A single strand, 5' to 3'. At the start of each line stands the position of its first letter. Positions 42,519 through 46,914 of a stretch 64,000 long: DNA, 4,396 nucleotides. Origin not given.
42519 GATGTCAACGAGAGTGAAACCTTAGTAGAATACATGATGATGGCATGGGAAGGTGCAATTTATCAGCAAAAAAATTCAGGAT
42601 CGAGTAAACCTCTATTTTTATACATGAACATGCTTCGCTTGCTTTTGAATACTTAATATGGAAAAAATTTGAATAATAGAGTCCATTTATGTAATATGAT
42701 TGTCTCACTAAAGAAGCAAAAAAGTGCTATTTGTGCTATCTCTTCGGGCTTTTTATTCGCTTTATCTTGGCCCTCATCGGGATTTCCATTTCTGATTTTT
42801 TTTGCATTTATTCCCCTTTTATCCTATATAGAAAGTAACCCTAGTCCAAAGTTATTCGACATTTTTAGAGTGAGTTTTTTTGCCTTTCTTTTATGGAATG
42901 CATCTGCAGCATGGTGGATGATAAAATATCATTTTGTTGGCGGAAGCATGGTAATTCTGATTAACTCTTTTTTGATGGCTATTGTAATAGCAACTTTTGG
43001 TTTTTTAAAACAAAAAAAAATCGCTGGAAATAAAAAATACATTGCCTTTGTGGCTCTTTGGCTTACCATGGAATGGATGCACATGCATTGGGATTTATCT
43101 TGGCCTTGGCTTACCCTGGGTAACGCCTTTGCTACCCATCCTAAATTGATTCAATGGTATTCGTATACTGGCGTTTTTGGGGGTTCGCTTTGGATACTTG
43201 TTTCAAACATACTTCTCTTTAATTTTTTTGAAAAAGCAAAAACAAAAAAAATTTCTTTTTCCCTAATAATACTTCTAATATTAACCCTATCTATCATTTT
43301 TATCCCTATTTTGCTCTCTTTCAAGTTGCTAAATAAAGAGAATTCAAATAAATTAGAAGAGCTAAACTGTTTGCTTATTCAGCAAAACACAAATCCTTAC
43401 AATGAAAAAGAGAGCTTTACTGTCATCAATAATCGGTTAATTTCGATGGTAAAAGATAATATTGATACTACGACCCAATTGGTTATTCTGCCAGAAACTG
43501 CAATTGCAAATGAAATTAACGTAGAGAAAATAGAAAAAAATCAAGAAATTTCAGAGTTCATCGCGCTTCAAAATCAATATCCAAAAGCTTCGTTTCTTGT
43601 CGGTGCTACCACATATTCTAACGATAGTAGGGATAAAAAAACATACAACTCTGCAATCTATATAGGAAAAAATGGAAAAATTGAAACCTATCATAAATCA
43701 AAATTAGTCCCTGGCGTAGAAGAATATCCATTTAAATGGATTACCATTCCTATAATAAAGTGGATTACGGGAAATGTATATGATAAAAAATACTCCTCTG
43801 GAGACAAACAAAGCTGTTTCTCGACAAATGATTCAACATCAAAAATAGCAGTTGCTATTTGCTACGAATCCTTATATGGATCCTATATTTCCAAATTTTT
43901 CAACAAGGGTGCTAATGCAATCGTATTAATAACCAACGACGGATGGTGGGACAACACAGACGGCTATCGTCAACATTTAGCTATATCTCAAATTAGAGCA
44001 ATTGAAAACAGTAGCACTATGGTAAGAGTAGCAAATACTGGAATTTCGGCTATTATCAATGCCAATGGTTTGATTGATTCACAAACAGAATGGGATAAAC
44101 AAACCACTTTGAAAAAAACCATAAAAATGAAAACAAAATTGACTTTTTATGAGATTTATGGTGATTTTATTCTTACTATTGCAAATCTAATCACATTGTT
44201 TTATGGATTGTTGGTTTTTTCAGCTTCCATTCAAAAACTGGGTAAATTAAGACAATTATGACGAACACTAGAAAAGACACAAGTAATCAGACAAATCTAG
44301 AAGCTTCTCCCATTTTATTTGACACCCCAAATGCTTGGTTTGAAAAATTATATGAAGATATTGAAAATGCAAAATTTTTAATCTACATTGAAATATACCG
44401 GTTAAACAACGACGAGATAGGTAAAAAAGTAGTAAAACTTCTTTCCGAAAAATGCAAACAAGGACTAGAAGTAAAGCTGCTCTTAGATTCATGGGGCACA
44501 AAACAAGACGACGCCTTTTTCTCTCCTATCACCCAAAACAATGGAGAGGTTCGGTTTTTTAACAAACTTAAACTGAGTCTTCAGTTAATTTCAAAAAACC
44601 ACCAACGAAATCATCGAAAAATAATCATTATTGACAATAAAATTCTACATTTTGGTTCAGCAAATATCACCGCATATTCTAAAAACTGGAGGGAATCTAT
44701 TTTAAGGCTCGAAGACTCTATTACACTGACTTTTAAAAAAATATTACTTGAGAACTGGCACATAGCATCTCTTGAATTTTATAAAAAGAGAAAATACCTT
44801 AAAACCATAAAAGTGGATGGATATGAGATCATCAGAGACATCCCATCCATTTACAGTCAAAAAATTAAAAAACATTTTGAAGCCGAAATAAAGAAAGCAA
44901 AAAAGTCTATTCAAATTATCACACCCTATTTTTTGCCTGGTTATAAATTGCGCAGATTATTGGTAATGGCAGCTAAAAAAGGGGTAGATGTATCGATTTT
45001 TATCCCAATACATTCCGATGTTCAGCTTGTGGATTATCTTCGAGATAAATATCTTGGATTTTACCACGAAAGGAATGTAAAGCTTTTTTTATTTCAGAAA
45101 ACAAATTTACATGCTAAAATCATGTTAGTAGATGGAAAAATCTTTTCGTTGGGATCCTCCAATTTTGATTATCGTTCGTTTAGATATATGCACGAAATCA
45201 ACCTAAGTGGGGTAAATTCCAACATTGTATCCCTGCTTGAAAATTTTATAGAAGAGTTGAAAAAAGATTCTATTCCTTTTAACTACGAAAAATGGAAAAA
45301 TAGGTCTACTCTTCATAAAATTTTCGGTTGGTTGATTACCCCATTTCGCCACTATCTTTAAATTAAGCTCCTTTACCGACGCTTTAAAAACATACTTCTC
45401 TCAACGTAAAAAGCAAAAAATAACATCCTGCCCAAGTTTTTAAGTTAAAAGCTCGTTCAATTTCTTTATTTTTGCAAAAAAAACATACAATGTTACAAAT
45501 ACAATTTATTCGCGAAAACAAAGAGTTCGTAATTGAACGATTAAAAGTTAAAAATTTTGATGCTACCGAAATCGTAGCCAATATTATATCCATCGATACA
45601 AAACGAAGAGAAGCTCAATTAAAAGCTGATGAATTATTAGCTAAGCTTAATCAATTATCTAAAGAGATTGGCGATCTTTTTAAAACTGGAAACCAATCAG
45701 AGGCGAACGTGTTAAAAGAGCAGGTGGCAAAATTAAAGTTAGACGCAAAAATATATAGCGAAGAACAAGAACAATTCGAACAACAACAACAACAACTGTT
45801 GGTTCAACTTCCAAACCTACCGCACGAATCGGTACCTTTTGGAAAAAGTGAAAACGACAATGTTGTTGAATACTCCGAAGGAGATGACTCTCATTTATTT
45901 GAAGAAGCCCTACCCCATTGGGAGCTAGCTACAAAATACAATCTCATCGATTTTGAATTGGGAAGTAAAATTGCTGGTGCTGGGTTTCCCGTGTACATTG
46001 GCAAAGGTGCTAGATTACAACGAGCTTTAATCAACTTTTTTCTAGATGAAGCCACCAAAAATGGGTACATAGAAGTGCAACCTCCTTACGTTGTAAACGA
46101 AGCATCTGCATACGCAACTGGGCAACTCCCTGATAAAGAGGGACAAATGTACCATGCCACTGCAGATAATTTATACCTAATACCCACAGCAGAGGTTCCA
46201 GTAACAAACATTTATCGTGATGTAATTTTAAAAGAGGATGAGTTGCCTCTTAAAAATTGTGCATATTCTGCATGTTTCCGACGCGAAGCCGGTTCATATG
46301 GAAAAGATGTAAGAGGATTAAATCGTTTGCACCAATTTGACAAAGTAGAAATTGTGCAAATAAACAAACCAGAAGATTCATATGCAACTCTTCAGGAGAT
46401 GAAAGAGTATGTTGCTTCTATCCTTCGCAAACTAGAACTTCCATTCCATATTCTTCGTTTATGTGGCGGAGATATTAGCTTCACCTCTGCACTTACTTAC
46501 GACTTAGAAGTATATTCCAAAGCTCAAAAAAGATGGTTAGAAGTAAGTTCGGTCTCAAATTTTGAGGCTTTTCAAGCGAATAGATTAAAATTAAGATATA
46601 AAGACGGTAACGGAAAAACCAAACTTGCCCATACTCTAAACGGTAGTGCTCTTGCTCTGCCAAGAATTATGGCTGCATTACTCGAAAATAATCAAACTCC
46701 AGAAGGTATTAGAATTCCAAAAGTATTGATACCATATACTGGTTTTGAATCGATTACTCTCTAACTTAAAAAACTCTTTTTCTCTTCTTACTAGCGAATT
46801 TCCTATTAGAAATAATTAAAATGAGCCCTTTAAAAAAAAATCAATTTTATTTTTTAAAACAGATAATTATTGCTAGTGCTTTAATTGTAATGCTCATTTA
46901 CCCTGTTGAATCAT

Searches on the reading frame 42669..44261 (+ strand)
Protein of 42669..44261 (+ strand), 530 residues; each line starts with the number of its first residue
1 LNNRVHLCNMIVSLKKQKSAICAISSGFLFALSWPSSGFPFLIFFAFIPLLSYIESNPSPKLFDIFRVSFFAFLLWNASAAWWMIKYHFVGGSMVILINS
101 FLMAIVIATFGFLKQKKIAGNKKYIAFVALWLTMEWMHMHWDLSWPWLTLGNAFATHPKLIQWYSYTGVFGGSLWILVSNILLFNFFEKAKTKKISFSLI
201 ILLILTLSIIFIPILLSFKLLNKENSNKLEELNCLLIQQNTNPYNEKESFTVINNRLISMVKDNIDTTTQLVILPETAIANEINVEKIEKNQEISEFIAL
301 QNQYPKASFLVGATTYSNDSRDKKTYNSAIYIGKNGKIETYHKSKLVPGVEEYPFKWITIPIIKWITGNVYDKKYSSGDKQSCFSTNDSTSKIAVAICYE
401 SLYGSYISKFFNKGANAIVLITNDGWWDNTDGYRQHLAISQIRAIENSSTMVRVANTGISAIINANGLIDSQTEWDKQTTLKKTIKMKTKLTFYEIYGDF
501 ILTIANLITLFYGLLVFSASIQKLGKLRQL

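Call 57: search_protein_families(library=pfam, proteins=[window:42669-44261:+], max_evalue=0.00001)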
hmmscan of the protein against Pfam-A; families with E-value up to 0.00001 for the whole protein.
window:42669-44261:+ (530 aa): 2 families
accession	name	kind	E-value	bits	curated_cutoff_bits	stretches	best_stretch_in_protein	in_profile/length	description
PF20154.4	LNT_N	-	3.7e-24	86.2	27.1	1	26-182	1-159/159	Apolipoprotein N-acyltransferase N-terminal domain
PF00795.27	CN_hydrolase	-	3e-21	76.4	23.2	1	255-488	19-249/256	Carbon-nitrogen hydrolase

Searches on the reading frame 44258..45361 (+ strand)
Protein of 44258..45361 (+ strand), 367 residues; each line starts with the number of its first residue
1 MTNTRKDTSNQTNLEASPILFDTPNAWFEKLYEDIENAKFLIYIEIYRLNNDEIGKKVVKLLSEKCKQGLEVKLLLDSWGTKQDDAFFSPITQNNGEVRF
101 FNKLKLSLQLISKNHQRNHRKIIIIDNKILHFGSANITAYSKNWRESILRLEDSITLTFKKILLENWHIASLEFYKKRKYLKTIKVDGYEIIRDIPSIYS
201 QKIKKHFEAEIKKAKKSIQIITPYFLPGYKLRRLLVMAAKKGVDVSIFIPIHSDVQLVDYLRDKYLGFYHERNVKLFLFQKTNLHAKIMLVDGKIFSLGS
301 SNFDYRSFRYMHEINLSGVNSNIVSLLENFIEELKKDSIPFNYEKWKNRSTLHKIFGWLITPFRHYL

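Call 57: search_protein_families(library=pfam, proteins=[window:44258-45361:+], max_evalue=0.00001)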
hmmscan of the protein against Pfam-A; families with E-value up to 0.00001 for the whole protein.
window:44258-45361:+ (367 aa): 2 families
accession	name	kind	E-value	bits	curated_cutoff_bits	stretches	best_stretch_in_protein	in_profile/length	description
PF13091.12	PLDc_2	-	5.3e-39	133.5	27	2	209-333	3-130/132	PLD-like domain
PF00614.28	PLDc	-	1.2e-14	54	21.9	1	284-307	5-28/28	Phospholipase D Active site motif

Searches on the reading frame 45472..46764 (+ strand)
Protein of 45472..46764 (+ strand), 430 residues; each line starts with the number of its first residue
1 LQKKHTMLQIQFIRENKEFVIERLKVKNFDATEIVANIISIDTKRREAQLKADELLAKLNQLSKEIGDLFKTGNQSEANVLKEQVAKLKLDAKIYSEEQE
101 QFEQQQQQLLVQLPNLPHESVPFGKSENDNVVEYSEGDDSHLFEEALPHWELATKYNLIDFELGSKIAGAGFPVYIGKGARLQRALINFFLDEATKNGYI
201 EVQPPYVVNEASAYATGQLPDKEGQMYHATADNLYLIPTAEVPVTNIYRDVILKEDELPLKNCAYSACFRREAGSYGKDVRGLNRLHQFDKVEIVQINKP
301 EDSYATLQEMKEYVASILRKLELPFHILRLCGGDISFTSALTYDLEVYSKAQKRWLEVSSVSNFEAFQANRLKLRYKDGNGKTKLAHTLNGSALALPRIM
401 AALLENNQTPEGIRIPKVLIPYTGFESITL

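Call 57: search_protein_families(library=pfam, proteins=[window:45472-46764:+], max_evalue=0.00001)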
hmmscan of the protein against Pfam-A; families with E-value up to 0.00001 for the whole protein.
window:45472-46764:+ (430 aa): 2 families
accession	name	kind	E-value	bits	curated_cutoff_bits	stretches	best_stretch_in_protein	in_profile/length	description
PF00587.30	tRNA-synt_2b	-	3.3e-36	125.5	29.3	1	231-407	8-179/179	tRNA synthetase class II core domain (G, H, P, S and T)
PF02403.27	Seryl_tRNA_N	-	1.3e-21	77.3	28.2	1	7-117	1-108/108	Seryl-tRNA synthetase N-terminal domain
